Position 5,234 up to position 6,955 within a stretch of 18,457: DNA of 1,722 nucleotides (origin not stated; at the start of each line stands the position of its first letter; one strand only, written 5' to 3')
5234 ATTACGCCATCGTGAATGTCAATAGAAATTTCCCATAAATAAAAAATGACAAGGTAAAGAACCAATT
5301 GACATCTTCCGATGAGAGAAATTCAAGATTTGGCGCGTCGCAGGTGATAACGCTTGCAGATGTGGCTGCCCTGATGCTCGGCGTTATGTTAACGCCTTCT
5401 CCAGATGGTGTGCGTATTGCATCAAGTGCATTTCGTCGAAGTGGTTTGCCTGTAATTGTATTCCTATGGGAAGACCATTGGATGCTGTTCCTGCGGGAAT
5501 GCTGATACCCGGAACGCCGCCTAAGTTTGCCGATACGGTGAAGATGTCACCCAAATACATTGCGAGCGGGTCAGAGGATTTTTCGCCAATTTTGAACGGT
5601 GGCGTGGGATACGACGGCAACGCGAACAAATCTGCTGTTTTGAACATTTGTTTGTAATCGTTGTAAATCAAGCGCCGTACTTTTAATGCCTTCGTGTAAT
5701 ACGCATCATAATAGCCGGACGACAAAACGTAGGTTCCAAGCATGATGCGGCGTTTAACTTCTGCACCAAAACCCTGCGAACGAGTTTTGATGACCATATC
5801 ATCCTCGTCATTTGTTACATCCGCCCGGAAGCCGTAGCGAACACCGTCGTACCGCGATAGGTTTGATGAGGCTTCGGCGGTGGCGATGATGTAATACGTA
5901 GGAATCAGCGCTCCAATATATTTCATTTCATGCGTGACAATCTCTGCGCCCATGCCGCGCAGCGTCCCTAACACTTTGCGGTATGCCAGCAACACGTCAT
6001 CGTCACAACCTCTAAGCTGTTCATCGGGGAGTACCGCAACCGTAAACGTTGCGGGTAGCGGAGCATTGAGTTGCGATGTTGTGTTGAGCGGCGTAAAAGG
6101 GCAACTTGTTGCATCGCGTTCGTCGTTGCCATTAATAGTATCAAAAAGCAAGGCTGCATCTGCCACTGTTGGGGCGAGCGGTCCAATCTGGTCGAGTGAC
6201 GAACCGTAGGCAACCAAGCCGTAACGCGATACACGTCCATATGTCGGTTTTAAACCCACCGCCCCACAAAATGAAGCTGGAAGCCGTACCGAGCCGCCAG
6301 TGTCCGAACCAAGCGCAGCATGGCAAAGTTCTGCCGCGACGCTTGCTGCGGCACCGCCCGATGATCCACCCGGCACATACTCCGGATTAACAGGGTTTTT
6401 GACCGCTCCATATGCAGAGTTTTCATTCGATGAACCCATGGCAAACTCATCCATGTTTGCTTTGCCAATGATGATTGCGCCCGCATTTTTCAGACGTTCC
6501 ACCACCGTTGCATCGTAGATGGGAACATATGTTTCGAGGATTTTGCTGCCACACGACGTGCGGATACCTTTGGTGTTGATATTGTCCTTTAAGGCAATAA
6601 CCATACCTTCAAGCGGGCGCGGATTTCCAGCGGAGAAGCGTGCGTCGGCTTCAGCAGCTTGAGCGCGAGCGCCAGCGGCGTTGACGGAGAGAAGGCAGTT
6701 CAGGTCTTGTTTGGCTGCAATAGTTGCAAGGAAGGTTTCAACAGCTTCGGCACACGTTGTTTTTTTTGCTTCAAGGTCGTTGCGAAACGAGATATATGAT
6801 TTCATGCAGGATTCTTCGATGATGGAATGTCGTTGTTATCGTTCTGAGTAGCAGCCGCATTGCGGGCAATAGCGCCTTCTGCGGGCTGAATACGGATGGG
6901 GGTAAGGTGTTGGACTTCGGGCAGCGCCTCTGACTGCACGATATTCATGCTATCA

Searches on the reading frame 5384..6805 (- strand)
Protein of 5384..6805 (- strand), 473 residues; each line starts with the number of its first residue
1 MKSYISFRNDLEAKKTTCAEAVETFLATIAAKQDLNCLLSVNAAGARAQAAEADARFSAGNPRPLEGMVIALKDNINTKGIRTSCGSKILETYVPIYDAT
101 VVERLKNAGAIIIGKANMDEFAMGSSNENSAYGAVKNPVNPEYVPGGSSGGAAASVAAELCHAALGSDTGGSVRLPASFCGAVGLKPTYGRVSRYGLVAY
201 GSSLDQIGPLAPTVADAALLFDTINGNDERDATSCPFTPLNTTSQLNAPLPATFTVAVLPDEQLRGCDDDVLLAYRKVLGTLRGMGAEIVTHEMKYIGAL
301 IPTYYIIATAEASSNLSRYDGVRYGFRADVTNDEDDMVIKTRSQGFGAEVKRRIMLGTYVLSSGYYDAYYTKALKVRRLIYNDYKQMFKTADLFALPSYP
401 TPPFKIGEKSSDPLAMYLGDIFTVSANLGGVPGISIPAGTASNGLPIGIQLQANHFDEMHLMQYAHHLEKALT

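Call 7: search_protein_families(library=pfam, proteins=[window:5384-6805:-], max_evalue=0.001)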
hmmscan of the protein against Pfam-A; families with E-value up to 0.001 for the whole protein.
window:5384-6805:- (473 aa): 1 family
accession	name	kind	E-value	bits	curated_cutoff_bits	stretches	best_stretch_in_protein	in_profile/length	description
PF01425.27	Amidase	-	5.5e-146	487.5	27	1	20-461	1-444/445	Amidase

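Call 59: find_homologous_proteins(query=window:5384-6805:-, max_evalue=1e-50)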
Query window:5384-6805:- (473 aa): 8000 proteins with E <= 1e-50 among 8000 candidates; the best 120 are listed.
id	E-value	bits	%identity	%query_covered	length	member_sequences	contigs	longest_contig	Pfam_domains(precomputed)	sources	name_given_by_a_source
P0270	0.0e+0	1056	100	100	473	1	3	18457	PF01425.27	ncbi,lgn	-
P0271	3.4e-258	875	82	100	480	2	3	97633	PF01425.27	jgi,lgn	jgi:aspartyl-tRNA(Asn)/glutamyl-tRNA(Gln) amidotransferase subunit A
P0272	4.4e-256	868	81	100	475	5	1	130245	PF01425.27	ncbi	-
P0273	1.5e-242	823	77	100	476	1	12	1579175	PF01425.27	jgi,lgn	jgi:aspartyl-tRNA(Asn)/glutamyl-tRNA(Gln) amidotransferase subunit A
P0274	6.5e-236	801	76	99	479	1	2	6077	PF01425.27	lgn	-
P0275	2.6e-221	753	72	99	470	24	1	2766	PF01425.27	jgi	jgi:aspartyl-tRNA(Asn)/glutamyl-tRNA(Gln) amidotransferase subunit A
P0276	1.0e-218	745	71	99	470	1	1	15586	PF01425.27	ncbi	-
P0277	4.6e-218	742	71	99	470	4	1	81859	PF01425.27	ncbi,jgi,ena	jgi:aspartyl-tRNA(Asn)/glutamyl-tRNA(Gln) amidotransferase subunit A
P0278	2.8e-214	730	70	99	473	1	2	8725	PF01425.27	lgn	-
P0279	1.4e-213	728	70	99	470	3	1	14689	PF01425.27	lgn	-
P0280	2.2e-212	724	70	99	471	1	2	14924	PF01425.27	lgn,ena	-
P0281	3.4e-212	723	70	99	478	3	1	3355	PF01425.27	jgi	jgi:aspartyl-tRNA(Asn)/glutamyl-tRNA(Gln) amidotransferase subunit A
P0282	4.0e-212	723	69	99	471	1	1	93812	PF01425.27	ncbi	-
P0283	5.0e-212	723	70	100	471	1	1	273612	PF01425.27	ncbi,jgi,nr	ncbi:MAG: Asp-tRNA(Asn)/Glu-tRNA(Gln) amidotransferase subunit GatA [Candidatus Kapabacteria bacteri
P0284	8.5e-212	722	70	99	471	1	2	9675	PF01425.27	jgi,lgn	jgi:aspartyl-tRNA(Asn)/glutamyl-tRNA(Gln) amidotransferase subunit A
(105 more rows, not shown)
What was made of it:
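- It comes from a metagenome-assembled contig and is cut at the contig end (call 59).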

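Call 62: find_encoding_contigs(protein=P0270, flank=10000, max_places=6)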
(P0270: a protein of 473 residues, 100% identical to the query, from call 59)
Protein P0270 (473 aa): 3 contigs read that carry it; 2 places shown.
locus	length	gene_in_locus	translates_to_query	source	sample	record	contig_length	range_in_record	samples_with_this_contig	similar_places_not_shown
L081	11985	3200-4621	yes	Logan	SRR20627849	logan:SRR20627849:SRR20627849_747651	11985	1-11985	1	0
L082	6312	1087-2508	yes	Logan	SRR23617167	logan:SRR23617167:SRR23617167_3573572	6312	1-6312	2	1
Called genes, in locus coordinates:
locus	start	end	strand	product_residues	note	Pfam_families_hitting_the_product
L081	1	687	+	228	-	?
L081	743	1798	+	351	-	PF00146:NADHdh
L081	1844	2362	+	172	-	PF12797:Fer4_2 (faint), PF14697:Fer4_21 (faint), PF00037:Fer4 (weak), PF12837:Fer4_6 (faint), PF13237:Fer4_10, PF12838:Fer4_7, PF13187:Fer4_9, PF00037:Fer4, +2 more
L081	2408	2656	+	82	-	PF02416:TatA_B_E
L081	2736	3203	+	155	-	PF02416:TatA_B_E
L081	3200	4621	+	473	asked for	PF01425:Amidase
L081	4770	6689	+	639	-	PF00501:AMP-binding, PF13193:AMP-binding_C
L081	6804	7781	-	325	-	PF00248:Aldo_ket_red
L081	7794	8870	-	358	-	PF01053:Cys_Met_Meta_PP (weak), PF00155:Aminotran_1_2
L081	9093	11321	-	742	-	PF13568:OMP_b-brl_2, PF00691:OmpA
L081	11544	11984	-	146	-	?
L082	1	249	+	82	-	?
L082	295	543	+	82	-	PF02416:TatA_B_E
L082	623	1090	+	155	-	PF02416:TatA_B_E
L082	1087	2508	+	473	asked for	PF01425:Amidase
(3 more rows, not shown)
